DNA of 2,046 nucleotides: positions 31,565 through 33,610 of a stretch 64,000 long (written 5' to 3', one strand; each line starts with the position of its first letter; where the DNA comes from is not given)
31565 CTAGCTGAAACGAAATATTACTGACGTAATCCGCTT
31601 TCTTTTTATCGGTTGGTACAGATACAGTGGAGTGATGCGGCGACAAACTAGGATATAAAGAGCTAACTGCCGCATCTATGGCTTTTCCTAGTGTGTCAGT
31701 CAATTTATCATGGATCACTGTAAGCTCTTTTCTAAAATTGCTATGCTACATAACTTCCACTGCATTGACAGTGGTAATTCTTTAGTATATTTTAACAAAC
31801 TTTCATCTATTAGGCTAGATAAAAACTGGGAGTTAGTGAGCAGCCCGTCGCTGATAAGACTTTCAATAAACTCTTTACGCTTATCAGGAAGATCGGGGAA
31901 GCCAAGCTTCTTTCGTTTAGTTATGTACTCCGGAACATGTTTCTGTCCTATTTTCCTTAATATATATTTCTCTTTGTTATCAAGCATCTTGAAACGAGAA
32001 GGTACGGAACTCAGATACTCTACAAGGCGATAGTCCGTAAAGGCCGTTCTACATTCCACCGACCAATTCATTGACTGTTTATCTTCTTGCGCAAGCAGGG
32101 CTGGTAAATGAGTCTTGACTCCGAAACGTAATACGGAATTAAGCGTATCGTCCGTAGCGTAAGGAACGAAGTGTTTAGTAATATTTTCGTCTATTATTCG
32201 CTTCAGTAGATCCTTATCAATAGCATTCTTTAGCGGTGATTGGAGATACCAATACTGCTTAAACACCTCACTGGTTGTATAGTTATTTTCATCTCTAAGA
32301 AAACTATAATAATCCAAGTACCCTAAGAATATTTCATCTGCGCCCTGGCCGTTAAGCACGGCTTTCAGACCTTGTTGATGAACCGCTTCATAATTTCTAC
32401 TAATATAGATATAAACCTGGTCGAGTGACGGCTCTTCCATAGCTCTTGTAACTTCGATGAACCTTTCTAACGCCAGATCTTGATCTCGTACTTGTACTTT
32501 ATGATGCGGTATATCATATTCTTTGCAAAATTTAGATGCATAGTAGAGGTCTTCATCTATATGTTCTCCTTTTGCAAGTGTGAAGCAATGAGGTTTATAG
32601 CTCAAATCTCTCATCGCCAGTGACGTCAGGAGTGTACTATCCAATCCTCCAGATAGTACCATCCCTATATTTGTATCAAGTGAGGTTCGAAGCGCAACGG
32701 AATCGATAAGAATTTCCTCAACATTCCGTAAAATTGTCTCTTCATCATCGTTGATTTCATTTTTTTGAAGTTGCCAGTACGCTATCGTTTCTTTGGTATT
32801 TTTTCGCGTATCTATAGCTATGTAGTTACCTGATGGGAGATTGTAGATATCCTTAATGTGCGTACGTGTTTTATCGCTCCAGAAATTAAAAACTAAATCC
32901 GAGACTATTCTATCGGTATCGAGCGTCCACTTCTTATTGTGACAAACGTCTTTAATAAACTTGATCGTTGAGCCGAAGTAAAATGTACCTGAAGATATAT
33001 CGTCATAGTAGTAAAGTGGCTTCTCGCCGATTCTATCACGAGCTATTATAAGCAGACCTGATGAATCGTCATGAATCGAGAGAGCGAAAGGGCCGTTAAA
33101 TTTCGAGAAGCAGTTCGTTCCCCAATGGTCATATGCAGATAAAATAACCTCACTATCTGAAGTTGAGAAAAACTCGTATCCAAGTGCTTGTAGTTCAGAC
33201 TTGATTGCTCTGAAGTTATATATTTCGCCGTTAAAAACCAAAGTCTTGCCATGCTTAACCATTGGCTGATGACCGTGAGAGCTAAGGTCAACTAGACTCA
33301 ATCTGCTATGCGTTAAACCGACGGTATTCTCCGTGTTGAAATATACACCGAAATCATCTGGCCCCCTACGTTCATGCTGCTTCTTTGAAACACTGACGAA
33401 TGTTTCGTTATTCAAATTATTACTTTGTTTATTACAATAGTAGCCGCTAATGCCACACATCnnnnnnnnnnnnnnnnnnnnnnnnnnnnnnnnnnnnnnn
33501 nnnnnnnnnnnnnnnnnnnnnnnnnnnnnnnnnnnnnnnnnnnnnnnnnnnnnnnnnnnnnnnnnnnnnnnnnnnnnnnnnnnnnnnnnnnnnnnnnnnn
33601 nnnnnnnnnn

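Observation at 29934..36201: Translationally coupled operon: class-III aminotransferase, ANL ligase, AsnB-type amidotransferase and ArgRS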

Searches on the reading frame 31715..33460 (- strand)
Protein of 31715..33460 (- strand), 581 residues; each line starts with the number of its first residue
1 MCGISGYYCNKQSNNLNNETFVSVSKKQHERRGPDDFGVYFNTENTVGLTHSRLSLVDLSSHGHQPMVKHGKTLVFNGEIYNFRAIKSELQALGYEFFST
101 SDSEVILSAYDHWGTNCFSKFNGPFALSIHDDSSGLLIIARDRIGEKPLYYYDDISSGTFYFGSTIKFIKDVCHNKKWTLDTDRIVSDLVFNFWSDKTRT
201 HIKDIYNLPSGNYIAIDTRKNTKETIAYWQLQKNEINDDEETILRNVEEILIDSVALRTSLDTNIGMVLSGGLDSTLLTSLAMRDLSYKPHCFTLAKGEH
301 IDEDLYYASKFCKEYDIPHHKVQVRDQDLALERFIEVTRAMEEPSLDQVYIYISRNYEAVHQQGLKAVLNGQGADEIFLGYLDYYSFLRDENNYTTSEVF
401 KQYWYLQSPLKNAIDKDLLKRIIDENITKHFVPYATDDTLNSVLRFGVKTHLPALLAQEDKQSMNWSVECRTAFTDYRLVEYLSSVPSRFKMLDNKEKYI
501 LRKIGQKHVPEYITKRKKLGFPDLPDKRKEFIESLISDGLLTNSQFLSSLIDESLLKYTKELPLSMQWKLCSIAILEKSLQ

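Call 4: search_protein_families(library=pfam, proteins=[window:31715-33460:-])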
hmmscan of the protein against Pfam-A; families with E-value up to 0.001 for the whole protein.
window:31715-33460:- (581 aa): 5 families
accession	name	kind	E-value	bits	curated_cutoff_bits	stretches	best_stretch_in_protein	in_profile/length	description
PF00733.27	Asn_synthase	-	1.1e-60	206.7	21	1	247-577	2-350/354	Asparagine synthase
PF13537.11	GATase_7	-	2.5e-38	131.3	25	1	51-170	1-122/123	Glutamine amidotransferase domain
PF13522.11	GATase_6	-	7.2e-36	123.5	27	1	34-164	1-129/130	Glutamine amidotransferase domain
PF06508.19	QueC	-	2.5e-05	24.3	22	1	267-325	4-61/210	Queuosine biosynthesis protein QueC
PF02540.23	NAD_synthase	-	0.00018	21.1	21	1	267-339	23-96/242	NAD synthase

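Call 5: search_protein_families(library=ncbifam, proteins=[window:31715-33460:-])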
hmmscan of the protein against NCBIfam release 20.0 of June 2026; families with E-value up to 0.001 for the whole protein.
window:31715-33460:- (581 aa): 10 families
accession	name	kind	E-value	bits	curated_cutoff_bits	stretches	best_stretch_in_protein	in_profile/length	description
TIGR01536.1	asn_synth_AEB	equivalog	1.1e-115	387.5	267.1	1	2-521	1-517/517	asparagine synthase (glutamine-hydrolyzing)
TIGR03104.1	trio_amidotrans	equivalog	4.5e-91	305.8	570.1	1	1-522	1-522/589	N-acetylglutaminylglutamine amidotransferase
TIGR03108.1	eps_aminotran_1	hypoth_equivalog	1.1e-86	292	816.9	2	1-391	1-384/628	XrtA/PEP-CTERM system amidotransferase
NF006949.0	PRK09431.1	equivalog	1.2e-70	238.6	499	3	1-175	1-171/554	asparagine synthase B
NF033535.1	lass_lactam_cya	exception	2.7e-52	178.2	525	2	1-386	1-384/668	lasso peptide isopeptide bond-forming cyclase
NF033561.1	macrolact_Ik_Al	subfamily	6.3e-17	61.4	300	1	133-379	90-332/561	albusnodin/ikarugamycin family macrolactam cyclase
NF001484.0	PRK00331.1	subfamily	3.8e-07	28.9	381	1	46-112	66-135/601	isomerizing glutamine--fructose-6-phosphate transaminase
TIGR00364.1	TIGR00364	equivalog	9.6e-07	28.5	150.3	1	267-325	3-60/201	7-cyano-7-deazaguanine synthase QueC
TIGR01135.1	glmS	equivalog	1.7e-06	26.8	418.05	1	47-174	66-202/607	glutamine--fructose-6-phosphate transaminase (isomerizing)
TIGR01134.1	purF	equivalog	2.9e-06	26.9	350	1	46-151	65-183/432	amidophosphoribosyltransferase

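Call 35: search_solved_structures(query=window:31715-33460:-, max_evalue=1e-10)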
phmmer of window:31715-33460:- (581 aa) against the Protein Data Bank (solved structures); distinct sequences matched with E-value up to 1e-10: 5.
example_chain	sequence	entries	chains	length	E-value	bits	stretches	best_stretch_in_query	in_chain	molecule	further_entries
7ylz_A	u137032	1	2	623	5.3e-44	154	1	1-527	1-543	hydroxyamidotransferase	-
1ct9_A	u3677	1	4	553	1.1e-32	116.7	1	30-176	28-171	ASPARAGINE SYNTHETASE B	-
6gq3_A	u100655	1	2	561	4.5e-18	68.4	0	28-151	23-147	Asparagine synthetase [glutamine-hydrolyzing]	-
8sue_A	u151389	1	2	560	5.5e-18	68.2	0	239-405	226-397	Asparagine synthetase [glutamine-hydrolyzing]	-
9b6c_A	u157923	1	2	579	3.3e-17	65.6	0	239-405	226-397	Asparagine synthetase [glutamine-hydrolyzing]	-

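Call 64: search_solved_structures(query=window:31715-33460:-, max_evalue=1e-10, show_alignments=2)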
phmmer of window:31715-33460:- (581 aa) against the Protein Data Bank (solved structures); distinct sequences matched with E-value up to 1e-10: 5.
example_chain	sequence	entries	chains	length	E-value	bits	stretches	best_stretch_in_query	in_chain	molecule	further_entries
7ylz_A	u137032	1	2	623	5.3e-44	154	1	1-527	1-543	hydroxyamidotransferase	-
1ct9_A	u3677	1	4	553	1.1e-32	116.7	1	30-176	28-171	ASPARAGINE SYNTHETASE B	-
6gq3_A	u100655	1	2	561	4.5e-18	68.4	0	28-151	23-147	Asparagine synthetase [glutamine-hydrolyzing]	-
8sue_A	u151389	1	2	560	5.5e-18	68.2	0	239-405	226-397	Asparagine synthetase [glutamine-hydrolyzing]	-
9b6c_A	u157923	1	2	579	3.3e-17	65.6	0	239-405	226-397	Asparagine synthetase [glutamine-hydrolyzing]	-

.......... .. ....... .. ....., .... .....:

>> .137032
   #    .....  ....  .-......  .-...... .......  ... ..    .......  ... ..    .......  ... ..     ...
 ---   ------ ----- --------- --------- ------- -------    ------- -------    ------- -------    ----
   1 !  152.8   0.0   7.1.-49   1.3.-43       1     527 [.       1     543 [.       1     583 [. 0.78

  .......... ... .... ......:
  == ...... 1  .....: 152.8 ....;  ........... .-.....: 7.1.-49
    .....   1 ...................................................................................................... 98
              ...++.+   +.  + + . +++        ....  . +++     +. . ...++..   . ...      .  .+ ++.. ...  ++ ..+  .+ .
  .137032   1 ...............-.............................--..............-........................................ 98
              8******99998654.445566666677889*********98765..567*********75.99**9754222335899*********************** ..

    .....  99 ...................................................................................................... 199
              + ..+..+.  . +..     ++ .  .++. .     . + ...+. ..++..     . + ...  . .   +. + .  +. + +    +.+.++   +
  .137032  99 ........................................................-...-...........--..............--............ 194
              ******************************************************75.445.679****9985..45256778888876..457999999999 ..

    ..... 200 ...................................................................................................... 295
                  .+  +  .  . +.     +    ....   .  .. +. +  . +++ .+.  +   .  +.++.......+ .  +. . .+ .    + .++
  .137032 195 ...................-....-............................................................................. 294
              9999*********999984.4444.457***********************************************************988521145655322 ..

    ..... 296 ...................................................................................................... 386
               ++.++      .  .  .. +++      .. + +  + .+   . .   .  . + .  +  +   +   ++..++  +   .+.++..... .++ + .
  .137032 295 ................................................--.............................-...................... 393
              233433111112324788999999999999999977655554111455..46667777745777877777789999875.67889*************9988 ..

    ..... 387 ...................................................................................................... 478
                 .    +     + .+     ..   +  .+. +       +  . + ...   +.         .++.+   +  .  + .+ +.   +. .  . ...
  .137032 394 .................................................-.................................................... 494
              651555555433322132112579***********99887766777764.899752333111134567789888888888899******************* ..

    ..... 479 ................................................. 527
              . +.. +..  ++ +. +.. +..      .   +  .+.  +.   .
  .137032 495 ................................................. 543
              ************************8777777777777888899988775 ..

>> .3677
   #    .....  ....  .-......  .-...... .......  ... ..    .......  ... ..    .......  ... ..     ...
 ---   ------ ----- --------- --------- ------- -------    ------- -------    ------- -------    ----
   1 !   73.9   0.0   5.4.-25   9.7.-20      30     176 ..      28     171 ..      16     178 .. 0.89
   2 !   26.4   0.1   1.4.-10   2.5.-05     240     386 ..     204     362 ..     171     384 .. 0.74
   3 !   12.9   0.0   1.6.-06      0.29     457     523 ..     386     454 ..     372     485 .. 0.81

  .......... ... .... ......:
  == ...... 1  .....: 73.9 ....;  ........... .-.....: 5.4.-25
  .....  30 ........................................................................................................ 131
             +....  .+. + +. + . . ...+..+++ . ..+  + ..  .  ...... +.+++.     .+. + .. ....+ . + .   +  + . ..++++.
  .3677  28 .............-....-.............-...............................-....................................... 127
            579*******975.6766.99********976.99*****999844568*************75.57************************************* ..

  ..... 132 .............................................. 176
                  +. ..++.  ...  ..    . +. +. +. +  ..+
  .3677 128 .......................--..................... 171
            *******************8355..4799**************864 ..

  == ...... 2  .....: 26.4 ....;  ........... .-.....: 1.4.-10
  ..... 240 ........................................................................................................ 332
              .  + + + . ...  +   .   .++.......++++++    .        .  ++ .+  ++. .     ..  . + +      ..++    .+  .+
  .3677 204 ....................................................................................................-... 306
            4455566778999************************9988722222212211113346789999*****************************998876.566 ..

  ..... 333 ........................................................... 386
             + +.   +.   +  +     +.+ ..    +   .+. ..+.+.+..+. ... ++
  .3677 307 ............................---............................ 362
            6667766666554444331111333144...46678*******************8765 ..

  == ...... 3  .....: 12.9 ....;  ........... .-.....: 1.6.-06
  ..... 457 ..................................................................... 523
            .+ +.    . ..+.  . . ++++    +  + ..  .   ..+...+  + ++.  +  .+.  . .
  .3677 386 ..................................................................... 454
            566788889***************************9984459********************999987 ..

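Call 66: search_dna_similar(query=window:31715-33460:-, collection=plasmids, mode=protein, max_rows=15, max_evalue=1e-20)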
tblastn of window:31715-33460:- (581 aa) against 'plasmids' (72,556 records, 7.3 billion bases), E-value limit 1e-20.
Records with a match: 379; places in all: 488; records where one place covers at least 80% of the query: 272.
Best place of each record, by identity: <60% 379.
By first word of the organism name: Bacillus 91; Sinorhizobium 85; Azospirillum 28; Streptomyces 25; Rhizobium 12; Ensifer 11; Shinella 11; Mesorhizobium 11; Burkholderia 6; Klebsiella 4; and 63 more.
By predicted mobility (MOB-suite, as given by PLSDB): non-mobilizable 244; mobilizable 82; conjugative 53.
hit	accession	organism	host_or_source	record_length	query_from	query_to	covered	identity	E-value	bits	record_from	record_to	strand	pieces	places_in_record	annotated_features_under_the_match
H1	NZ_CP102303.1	Clostridium perfringens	swine,mixed culture,fecal sample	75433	1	568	98%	30.6%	1e-64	237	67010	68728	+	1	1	asnB: asparagine synthase (glutamine-hydrolyzing)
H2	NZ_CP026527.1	Sinorhizobium meliloti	Medicago sativa L. subsp. ambigua,Cell ...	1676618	1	522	90%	32.2%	6e-51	196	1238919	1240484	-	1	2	none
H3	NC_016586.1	Azospirillum lipoferum 4B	-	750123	1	577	99%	29.0%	5e-49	191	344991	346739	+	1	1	N-acetylglutaminylglutamine amidotransferase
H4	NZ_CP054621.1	Azospirillum oryzae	cell culture,soil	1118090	1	577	99%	28.7%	6e-49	191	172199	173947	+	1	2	record has no annotation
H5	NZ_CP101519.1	Ensifer adhaerens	cell cuture,rhizosphere soil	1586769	1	522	90%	31.6%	6e-54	205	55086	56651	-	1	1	none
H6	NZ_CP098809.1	Ensifer adhaerens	whole organism,soil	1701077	1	522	90%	31.6%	6e-54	205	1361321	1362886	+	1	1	none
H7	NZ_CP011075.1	Brevibacillus laterosporus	Oryza sativa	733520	1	557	96%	29.6%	6e-47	184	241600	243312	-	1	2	asnB: asparagine synthase (glutamine-hydrolyzing)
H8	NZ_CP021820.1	Sinorhizobium meliloti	Medicago truncatula,Single Cell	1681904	1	522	90%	31.5%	6e-53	202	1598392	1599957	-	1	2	none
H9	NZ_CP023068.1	Sinorhizobium sojae CCBAU 05684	G.max,nodule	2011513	1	522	90%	31.5%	3e-55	209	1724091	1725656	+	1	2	record has no annotation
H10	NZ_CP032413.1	Paenibacillus lautus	single colony,Tattoo ink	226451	1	522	90%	31.4%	1e-45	181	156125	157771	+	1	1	asnB: asparagine synthase (glutamine-hydrolyzing)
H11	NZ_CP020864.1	Paenibacillus sp. Cedars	Single culture,Alkaline pool submerged ...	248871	1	522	90%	31.4%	1e-45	181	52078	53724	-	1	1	asnB: asparagine synthase (glutamine-hydrolyzing)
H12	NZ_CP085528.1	Sinorhizobium meliloti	Medicago,cell culture,lupulina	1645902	1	522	90%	31.3%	2e-52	201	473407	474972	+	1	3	none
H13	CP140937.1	Sinorhizobium meliloti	Medicago lupulina,whole organism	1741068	1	522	90%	31.3%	2e-52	201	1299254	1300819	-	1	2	N-acetylglutaminylglutamine amidotransferase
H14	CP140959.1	Sinorhizobium meliloti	Medicago lupulina,whole organism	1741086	1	522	90%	31.3%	2e-52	201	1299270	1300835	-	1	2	N-acetylglutaminylglutamine amidotransferase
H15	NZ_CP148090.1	Sinorhizobium meliloti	Medicago sativa,cell culture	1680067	1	522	90%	31.3%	2e-52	201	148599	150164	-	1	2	none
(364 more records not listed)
